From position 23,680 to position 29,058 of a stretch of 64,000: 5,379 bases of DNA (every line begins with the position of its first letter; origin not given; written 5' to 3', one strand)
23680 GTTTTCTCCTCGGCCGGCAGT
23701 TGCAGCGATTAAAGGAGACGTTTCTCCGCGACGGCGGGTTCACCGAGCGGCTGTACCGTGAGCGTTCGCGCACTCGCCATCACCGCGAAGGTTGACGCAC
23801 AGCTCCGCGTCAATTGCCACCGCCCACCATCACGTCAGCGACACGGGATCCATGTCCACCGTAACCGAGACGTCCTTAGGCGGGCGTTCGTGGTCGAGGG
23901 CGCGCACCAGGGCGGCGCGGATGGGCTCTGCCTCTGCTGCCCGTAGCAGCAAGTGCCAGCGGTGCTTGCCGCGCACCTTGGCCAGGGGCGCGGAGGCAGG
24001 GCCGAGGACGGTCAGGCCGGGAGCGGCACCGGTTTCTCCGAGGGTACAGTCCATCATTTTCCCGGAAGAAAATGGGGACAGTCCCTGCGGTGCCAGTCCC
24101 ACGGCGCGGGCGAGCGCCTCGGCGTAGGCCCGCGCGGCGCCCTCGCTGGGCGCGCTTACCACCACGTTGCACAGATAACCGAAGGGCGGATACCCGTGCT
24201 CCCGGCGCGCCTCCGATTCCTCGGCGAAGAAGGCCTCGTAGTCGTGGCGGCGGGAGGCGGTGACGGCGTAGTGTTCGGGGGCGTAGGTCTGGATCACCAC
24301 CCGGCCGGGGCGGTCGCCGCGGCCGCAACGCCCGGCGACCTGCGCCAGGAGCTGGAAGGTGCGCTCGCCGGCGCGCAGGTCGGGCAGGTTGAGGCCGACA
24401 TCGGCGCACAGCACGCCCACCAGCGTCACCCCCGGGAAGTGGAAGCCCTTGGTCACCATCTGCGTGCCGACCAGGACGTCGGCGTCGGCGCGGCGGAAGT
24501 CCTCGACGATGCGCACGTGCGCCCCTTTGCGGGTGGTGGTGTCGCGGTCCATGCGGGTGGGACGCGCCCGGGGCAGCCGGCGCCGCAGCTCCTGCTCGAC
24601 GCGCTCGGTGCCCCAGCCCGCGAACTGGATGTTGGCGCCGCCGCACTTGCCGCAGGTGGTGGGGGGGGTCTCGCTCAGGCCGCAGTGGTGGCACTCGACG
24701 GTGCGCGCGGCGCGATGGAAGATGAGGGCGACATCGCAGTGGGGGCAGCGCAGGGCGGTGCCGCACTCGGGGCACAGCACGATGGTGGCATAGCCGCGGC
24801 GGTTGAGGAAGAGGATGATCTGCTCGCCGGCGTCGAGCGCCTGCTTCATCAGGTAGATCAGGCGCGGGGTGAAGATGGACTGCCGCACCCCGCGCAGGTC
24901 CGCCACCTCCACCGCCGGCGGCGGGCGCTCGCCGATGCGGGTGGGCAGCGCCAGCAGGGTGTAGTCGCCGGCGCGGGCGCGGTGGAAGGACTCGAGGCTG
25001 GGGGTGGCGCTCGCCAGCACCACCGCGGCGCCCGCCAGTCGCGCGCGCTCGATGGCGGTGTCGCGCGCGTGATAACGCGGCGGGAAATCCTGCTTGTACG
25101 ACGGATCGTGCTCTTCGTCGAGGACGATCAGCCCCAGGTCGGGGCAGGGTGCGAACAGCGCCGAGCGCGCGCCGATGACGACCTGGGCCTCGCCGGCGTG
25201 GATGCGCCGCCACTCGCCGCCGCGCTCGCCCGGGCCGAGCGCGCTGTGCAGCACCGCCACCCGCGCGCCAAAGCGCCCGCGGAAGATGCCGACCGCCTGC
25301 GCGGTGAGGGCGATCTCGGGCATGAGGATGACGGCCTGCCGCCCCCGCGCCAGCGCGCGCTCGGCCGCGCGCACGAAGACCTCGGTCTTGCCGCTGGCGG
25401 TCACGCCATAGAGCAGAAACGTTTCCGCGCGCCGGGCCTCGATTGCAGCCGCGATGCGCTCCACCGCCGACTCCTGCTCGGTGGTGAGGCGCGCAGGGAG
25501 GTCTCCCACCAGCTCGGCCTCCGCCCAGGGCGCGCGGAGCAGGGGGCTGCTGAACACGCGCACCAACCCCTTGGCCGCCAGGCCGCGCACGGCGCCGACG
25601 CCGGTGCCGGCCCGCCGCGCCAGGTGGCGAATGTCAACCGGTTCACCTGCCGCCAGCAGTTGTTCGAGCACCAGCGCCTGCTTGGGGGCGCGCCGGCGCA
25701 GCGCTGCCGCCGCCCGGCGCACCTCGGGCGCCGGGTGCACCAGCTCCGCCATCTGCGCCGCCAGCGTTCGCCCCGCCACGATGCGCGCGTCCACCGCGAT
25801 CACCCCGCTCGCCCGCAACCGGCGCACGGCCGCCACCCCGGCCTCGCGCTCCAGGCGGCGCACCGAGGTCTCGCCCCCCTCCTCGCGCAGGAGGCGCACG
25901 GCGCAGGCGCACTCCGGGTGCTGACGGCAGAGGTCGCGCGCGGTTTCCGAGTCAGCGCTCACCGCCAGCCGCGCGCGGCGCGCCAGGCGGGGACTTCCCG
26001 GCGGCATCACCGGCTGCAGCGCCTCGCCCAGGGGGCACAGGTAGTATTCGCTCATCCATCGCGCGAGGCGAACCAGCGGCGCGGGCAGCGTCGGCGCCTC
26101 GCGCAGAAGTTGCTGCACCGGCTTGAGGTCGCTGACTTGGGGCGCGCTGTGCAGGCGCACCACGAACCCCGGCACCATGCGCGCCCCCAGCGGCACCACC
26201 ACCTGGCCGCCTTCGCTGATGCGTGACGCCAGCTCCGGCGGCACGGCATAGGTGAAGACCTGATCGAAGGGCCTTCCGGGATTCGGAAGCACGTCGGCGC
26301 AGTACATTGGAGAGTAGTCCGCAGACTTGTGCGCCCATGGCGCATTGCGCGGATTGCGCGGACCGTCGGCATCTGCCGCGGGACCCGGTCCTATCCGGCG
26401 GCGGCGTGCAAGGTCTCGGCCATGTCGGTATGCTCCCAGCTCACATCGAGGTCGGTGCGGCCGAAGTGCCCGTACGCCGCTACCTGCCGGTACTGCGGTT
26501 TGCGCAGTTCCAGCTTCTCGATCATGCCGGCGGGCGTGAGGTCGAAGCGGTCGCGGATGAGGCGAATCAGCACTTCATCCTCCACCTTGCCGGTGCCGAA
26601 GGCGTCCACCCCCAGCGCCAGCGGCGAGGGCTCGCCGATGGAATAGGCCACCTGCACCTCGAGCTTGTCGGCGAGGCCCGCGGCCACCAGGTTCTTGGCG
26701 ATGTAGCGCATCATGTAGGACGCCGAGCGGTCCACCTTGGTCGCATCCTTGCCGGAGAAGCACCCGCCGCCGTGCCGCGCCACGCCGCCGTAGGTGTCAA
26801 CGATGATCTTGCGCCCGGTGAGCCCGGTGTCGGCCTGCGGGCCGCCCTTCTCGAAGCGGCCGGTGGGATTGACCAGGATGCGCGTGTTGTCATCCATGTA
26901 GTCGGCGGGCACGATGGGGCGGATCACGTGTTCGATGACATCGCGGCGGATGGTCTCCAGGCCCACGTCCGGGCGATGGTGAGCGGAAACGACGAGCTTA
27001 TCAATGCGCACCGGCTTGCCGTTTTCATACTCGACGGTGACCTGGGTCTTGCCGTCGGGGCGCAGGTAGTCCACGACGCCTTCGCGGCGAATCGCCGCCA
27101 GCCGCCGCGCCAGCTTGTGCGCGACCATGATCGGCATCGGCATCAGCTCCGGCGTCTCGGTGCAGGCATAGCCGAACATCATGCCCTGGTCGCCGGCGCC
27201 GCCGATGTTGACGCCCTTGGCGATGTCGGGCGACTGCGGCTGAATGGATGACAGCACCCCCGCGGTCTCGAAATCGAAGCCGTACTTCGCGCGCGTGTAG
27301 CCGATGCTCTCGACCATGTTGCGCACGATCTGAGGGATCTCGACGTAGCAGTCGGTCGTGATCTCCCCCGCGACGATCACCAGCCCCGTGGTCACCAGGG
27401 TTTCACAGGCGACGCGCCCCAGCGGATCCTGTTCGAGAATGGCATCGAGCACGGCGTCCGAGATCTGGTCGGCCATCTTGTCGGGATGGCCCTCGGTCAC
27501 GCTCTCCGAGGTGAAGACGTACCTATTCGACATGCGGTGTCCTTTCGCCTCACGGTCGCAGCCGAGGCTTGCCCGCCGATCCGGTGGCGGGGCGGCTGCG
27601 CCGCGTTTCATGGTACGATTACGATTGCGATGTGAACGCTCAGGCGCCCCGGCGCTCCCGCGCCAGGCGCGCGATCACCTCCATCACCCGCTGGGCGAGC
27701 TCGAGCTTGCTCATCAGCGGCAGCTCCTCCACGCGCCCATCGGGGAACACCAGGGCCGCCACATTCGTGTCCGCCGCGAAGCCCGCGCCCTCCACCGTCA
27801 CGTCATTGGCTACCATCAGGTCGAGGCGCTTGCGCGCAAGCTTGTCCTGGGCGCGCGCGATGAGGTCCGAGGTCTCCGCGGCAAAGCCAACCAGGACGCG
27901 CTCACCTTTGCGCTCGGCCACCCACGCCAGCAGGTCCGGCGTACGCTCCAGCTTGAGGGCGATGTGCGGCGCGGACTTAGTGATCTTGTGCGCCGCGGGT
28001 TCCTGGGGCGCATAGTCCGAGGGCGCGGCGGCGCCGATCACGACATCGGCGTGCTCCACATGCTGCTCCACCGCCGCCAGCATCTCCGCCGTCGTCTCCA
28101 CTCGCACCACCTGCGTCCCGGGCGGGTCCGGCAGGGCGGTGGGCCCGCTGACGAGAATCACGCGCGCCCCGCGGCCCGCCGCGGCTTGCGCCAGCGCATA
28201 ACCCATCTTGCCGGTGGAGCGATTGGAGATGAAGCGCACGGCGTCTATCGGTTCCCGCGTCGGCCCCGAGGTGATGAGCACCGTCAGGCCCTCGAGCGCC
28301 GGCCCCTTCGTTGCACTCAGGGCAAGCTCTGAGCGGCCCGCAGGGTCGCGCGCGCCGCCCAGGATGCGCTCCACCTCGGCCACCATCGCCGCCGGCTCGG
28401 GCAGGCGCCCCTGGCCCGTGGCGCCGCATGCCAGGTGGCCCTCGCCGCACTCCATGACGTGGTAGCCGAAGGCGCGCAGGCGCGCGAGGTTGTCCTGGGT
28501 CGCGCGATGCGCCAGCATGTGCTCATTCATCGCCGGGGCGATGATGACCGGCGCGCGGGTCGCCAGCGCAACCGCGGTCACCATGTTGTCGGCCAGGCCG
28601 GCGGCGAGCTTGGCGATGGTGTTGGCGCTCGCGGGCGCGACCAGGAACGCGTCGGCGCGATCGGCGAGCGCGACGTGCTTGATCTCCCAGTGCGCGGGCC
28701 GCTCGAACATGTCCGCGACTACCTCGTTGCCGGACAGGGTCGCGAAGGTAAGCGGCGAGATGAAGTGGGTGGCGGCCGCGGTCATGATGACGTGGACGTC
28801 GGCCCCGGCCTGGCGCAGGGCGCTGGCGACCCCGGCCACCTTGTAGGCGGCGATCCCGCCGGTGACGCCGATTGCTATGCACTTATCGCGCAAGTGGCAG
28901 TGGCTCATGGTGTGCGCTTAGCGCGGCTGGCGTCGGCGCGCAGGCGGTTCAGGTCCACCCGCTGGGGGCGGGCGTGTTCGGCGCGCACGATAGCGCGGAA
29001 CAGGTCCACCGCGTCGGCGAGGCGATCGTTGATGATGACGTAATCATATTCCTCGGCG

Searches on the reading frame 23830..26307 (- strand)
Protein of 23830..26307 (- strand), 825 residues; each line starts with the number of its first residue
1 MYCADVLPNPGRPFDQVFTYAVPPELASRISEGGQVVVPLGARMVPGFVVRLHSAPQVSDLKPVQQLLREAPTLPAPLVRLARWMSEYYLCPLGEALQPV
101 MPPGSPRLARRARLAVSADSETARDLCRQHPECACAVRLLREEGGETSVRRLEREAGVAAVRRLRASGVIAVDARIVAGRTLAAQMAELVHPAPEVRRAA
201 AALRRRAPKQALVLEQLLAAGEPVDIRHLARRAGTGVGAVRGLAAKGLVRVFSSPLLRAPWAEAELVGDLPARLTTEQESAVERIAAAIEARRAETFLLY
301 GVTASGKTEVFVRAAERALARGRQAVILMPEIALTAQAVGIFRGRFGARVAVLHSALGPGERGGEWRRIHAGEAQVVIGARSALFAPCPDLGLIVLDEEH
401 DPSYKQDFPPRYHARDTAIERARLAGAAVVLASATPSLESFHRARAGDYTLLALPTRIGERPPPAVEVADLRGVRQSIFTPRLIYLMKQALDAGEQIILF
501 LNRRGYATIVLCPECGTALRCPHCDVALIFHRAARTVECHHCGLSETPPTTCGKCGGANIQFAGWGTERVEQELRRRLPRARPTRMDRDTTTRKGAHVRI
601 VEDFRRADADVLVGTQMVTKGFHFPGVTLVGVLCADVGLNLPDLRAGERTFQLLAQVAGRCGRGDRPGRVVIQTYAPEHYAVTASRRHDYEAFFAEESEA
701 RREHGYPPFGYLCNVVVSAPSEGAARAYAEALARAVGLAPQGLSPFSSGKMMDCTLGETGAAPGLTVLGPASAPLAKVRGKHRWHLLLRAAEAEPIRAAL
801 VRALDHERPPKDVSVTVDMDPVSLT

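Call 60: search_protein_families(library=pfam, proteins=[window:23830-26307:-], max_evalue=0.00001)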
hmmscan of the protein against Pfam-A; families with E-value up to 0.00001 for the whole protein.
window:23830-26307:- (825 aa): 6 families
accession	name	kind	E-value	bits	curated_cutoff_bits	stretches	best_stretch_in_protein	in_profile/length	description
PF17764.6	PriA_3primeBD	-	9.1e-25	86.8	22.7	1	13-102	7-96/96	3'DNA-binding domain (3'BD)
PF18074.6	PriA_C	-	5e-16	59.7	26.9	1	708-821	1-95/95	Primosomal protein N C-terminal domain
PF00270.35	DEAD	-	1e-15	58.3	26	1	278-440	4-163/167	DEAD/DEAH box helicase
PF18319.7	Zn_ribbon_PriA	-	9.6e-09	35.5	26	1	521-546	1-26/27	PriA DNA helicase Cys-rich region (CRR) domain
PF00271.37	Helicase_C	-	1.2e-08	35.6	23.5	1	580-663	39-108/110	Helicase conserved C-terminal domain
PF04851.21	ResIII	-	1.3e-07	32.1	22.5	1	274-406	4-141/164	Type III restriction enzyme, res subunit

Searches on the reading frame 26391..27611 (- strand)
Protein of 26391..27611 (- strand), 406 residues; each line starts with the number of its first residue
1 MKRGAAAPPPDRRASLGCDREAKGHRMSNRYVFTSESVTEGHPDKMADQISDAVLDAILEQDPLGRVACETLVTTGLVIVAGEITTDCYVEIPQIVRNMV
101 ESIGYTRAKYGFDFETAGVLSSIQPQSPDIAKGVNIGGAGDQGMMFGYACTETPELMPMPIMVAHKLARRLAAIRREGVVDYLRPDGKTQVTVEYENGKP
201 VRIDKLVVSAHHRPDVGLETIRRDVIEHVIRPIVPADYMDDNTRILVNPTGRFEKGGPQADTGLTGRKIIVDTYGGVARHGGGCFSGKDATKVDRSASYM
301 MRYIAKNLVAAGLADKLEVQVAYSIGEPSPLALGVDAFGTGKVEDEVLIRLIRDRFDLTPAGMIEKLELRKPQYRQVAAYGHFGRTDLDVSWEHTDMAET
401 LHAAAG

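Call 60: search_protein_families(library=pfam, proteins=[window:26391-27611:-], max_evalue=0.00001)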
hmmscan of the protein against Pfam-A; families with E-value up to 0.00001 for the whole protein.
window:26391-27611:- (406 aa): 3 families
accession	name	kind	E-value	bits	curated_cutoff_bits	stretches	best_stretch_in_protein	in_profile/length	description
PF02773.21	S-AdoMet_synt_C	-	1.9e-62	209.7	25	1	256-393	2-137/138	S-adenosylmethionine synthetase, C-terminal domain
PF02772.21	S-AdoMet_synt_M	-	4.4e-50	169.3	29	1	138-253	3-120/120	S-adenosylmethionine synthetase, central domain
PF00438.25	S-AdoMet_synt_N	-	2.3e-43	147.2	33.1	1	31-128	2-99/99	S-adenosylmethionine synthetase, N-terminal domain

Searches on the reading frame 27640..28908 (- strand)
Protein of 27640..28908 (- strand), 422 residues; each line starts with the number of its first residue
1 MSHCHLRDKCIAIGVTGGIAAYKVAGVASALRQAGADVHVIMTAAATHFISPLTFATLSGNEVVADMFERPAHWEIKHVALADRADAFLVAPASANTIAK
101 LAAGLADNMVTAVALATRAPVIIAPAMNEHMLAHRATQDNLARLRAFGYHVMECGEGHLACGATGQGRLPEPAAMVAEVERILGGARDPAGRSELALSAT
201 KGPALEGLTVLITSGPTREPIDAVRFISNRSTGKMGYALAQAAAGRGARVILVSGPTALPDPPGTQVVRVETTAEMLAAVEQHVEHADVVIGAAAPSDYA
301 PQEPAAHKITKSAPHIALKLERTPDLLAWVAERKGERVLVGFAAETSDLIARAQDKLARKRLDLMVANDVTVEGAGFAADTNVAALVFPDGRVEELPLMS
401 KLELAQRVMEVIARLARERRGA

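Call 60: search_protein_families(library=pfam, proteins=[window:27640-28908:-], max_evalue=0.00001)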
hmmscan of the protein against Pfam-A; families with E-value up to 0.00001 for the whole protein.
window:27640-28908:- (422 aa): 2 families
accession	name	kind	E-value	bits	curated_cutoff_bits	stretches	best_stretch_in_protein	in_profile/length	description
PF04127.22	DFP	-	6.7e-70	235.1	22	1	205-386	1-185/186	DNA/pantothenate metabolism flavoprotein C-terminal domain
PF02441.25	Flavoprotein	-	6.3e-33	114.1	22.7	1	11-181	3-160/162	Flavoprotein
